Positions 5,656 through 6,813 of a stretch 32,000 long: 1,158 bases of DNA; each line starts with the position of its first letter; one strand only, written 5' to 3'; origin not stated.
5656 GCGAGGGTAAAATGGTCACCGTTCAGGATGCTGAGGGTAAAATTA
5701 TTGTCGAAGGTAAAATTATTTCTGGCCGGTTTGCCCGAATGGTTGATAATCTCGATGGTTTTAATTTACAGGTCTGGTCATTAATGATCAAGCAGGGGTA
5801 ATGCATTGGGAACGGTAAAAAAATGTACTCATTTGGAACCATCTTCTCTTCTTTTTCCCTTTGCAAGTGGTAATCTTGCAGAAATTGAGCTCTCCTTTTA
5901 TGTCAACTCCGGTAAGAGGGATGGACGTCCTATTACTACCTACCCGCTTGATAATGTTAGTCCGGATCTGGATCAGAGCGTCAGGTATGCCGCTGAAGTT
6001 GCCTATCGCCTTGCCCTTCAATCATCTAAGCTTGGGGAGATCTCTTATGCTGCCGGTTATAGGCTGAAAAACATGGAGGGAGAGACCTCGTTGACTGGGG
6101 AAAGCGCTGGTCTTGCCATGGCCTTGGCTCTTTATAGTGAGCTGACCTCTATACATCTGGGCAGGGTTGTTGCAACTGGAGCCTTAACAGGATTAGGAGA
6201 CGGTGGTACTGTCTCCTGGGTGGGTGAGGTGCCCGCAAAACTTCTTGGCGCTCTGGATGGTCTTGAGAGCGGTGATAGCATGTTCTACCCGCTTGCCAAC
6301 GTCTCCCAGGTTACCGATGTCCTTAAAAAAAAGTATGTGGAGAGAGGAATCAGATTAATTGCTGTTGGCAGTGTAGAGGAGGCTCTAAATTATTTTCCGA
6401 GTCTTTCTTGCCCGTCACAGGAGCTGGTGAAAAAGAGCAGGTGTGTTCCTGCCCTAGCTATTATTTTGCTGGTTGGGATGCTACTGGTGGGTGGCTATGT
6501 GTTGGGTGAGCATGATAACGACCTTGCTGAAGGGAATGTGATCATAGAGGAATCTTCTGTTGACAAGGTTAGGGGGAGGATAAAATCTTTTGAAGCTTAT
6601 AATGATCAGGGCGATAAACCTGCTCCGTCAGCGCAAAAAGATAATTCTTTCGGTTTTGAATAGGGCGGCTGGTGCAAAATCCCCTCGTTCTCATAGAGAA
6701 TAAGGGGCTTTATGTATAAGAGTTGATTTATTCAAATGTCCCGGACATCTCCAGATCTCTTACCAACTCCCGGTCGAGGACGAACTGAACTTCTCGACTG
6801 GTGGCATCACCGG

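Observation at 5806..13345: Shared C-terminal signature: six of nine consecutive envelope proteins end in Glu, three in (G)xFE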

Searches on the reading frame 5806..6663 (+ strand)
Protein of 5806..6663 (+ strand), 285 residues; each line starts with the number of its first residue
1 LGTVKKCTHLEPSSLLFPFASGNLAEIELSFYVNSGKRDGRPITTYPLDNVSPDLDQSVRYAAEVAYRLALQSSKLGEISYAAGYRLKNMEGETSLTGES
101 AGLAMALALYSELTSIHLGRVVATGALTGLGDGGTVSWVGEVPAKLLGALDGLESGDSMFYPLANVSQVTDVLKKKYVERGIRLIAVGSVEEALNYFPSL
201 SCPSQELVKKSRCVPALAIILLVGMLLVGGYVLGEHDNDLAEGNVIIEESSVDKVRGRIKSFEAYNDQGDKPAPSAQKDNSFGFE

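Call 4: search_protein_families(library=pfam, proteins=[window:5806-6663:+], max_evalue=0.1)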
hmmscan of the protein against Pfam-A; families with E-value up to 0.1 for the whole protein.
window:5806-6663:+ (285 aa): 1 family
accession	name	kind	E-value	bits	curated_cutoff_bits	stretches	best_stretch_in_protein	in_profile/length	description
PF05362.19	Lon_C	-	1.7e-05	24.9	21.1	1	91-195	102-200/205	Lon protease (S16) C-terminal proteolytic domain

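Call 5: search_protein_families(library=ncbifam, proteins=[window:5806-6663:+], max_evalue=0.1)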
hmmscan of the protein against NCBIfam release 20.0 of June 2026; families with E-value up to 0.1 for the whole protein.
window:5806-6663:+ (285 aa): 4 families
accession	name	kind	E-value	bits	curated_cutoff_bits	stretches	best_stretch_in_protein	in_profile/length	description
TIGR02902.1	spore_lonB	equivalog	2.8e-06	26.2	723.3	1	89-196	432-529/531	ATP-dependent protease LonB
TIGR00764.1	lon_rel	equivalog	0.0063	15.1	516.6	1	94-210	496-605/608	ATP-dependent protease LonB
TIGR00763.1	lon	equivalog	0.0094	14.4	608.05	1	87-195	690-792/795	endopeptidase La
NF008053.0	PRK10787.1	equivalog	0.073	11.1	891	1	89-152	668-729/784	endopeptidase La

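Call 46: search_protein_representatives(protein=window:5806-6663:+)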
Query: 285 residues. Proteins with E-value up to 0.001 (for the whole library): 214; up to 1e-10: 89; up to 1e-30: 2. The best 150 are listed.
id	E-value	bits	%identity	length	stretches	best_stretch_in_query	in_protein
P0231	3.3e-182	620.0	100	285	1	1-285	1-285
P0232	1.1e-45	172.5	46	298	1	15-233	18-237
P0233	5.4e-26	107.8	37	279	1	15-224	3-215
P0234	4.6e-24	101.5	39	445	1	8-198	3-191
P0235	9.2e-23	97.2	36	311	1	10-196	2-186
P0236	2.0e-21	92.9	35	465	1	6-201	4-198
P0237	5.1e-21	91.5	31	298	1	16-275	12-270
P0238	1.6e-20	89.9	30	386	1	17-230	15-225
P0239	2.0e-20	89.6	31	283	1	16-249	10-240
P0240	8.6e-20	87.5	32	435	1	17-238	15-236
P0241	1.1e-19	87.2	33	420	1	11-225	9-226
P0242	4.8e-19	85.1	33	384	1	19-229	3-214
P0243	6.9e-19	84.5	37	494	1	16-198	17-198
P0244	9.1e-19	84.1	35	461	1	14-197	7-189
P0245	1.0e-18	84.0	35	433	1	18-210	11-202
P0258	2.9e-16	75.9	33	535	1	12-227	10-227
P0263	8.8e-16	74.3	36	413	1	18-200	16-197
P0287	3.5e-13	65.8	34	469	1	19-196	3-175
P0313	2.5e-11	59.8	38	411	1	78-203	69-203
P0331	2.6e-09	53.1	31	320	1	16-220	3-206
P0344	6.6e-08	48.5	33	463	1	93-227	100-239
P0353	3.0e-07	46.4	34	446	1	94-204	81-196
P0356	4.6e-07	45.8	32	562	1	19-195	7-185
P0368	1.7e-06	43.9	34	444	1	91-224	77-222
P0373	2.5e-06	43.4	30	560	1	40-195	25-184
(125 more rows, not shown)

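Call 48: search_protein_families(library=pfam, proteins=[P0356, P0373, P0344, P0353, P0368, P0234, P0236, P0258, P0243, P0313], max_evalue=0.01)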
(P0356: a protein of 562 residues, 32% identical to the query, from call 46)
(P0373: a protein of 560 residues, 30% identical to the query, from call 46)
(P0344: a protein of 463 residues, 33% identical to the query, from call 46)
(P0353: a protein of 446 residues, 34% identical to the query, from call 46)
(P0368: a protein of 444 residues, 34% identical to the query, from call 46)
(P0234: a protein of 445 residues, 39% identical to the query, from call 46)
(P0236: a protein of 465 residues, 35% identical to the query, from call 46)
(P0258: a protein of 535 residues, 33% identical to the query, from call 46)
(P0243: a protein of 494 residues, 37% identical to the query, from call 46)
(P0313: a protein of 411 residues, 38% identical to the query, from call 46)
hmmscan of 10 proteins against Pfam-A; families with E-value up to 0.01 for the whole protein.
P0356 (562 aa): 1 family
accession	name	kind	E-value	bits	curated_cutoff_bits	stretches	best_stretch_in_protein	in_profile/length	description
PF14326.11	DUF4384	-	2.2e-08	34.5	27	1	428-505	2-79/81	Domain of unknown function (DUF4384)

P0373 (560 aa): 1 family
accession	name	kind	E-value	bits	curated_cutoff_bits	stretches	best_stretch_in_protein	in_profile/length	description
PF14326.11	DUF4384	-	8.3e-11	42.3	27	1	426-503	2-79/81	Domain of unknown function (DUF4384)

P0344 (463 aa): 1 family
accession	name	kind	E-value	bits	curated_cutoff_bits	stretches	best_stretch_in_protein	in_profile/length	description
PF14326.11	DUF4384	-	4.9e-08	33.4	27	1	333-406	7-78/81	Domain of unknown function (DUF4384)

P0353 (446 aa): 1 family
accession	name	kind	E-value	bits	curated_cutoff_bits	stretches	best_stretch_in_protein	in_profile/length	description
PF14326.11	DUF4384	-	7e-06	26.5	27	1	320-389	11-78/81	Domain of unknown function (DUF4384)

P0368 (444 aa): 1 family
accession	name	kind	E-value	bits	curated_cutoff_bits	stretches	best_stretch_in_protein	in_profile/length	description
PF14326.11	DUF4384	-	5.4e-07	30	27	1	316-387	9-78/81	Domain of unknown function (DUF4384)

P0234 (445 aa): 0 families

P0236 (465 aa): 1 family
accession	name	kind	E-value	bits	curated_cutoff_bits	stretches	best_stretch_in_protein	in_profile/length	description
PF11960.13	DUF3474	-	0.0065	17.2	27.8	0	245-323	38-112/138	Domain of unknown function (DUF3474)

P0258 (535 aa): 0 families

P0243 (494 aa): 0 families

P0313 (411 aa): 0 families

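Call 57: list_cluster_members(proteins=[P0232, P0234, P0236, P0240, P0245, P0258, P0263, P0287, P0331, P0356])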
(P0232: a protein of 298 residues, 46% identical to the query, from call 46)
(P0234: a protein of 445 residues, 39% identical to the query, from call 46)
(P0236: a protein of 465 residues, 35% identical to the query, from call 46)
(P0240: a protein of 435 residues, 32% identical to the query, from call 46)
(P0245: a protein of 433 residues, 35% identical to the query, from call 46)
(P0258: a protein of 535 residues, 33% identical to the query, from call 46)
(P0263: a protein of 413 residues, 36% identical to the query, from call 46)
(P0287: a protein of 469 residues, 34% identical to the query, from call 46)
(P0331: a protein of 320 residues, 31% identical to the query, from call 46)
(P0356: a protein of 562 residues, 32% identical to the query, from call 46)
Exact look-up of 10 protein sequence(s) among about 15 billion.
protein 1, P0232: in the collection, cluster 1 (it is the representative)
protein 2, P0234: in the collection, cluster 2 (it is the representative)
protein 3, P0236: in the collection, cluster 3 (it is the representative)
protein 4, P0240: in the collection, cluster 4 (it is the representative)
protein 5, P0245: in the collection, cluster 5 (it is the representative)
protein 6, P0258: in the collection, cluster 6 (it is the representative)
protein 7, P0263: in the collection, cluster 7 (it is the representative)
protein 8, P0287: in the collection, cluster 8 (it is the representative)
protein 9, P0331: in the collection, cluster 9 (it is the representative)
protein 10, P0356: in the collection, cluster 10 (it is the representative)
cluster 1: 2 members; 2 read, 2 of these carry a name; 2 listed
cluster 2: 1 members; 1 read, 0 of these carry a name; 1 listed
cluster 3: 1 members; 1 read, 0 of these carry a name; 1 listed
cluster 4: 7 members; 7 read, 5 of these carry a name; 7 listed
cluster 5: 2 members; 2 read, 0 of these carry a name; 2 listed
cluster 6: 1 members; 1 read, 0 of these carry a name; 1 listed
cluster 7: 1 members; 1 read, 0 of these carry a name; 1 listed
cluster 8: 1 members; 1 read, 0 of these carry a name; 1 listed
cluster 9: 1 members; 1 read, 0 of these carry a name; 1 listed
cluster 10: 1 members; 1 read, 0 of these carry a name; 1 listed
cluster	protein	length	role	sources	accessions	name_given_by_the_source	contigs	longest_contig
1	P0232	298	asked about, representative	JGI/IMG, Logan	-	hypothetical protein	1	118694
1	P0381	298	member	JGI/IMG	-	hypothetical protein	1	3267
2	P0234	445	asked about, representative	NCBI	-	-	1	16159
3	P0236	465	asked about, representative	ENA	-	-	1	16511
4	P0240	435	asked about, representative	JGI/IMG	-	hypothetical protein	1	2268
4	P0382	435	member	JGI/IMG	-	hypothetical protein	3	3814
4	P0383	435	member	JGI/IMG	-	hypothetical protein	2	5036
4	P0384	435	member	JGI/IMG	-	hypothetical protein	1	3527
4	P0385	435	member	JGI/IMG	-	hypothetical protein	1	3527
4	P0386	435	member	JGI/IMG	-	-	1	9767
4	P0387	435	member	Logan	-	-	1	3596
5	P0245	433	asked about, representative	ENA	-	-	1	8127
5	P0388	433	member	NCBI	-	-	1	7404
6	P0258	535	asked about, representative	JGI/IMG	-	-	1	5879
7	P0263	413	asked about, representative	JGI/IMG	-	-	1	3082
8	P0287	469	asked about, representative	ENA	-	-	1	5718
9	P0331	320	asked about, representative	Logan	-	-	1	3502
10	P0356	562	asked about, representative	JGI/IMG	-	-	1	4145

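Call 73: search_solved_structures(query=window:5806-6663:+, max_evalue=1)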
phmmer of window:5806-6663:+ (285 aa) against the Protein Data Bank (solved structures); distinct sequences matched with E-value up to 1: 2.
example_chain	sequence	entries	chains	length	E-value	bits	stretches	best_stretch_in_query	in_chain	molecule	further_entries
8dvh_A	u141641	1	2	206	0.11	15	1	89-195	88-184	Lon protease 2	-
1rr9_A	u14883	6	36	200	0.89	12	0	87-152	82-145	ATP-dependent protease La | Lon protease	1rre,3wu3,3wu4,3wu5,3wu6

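Call 77: search_solved_structures(query=A7, max_evalue=1)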
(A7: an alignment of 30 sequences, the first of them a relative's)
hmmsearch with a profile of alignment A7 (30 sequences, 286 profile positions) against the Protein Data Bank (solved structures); distinct sequences matched with E-value up to 1: 50.
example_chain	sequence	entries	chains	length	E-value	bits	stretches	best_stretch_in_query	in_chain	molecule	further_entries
1z0b_A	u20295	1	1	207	2.4e-14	56.6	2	84-200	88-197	Putative protease La homolog type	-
1z0e_A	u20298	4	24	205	3e-14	56.2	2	85-200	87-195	Putative protease La homolog type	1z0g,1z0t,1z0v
1z0w_A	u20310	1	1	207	3.1e-14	56.2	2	85-200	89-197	Putative protease La homolog type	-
1z0c_A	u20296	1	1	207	9.2e-14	54.6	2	85-200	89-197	Putative protease La homolog type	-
7p6u_A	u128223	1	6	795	5.8e-11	45.4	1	54-189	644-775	Lon protease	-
4ypm_A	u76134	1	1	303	6.6e-11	45.3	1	48-189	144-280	Lon protease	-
5e7s_A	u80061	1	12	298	7.4e-11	45.1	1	48-189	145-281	Lon protease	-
4ypl_A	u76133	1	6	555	2.2e-10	43.5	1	49-189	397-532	Lon protease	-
8k3y_F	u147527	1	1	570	2.3e-10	43.5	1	49-189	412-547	Lon protease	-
7fid_B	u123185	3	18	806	3.2e-10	43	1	50-190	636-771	Lon protease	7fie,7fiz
8k3y_A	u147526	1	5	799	3.7e-10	42.8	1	50-189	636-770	Lon protease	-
7yph_A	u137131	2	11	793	3.8e-10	42.8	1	50-189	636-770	Lon protease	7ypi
7fd4_B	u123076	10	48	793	3.8e-10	42.8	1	50-189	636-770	Lon protease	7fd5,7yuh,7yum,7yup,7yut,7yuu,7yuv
6wqh_A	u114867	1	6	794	3.8e-10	42.8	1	50-189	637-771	Lon protease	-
4fw9_A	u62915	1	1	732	4.9e-10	42.4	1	74-194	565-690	TTC1975 peptidase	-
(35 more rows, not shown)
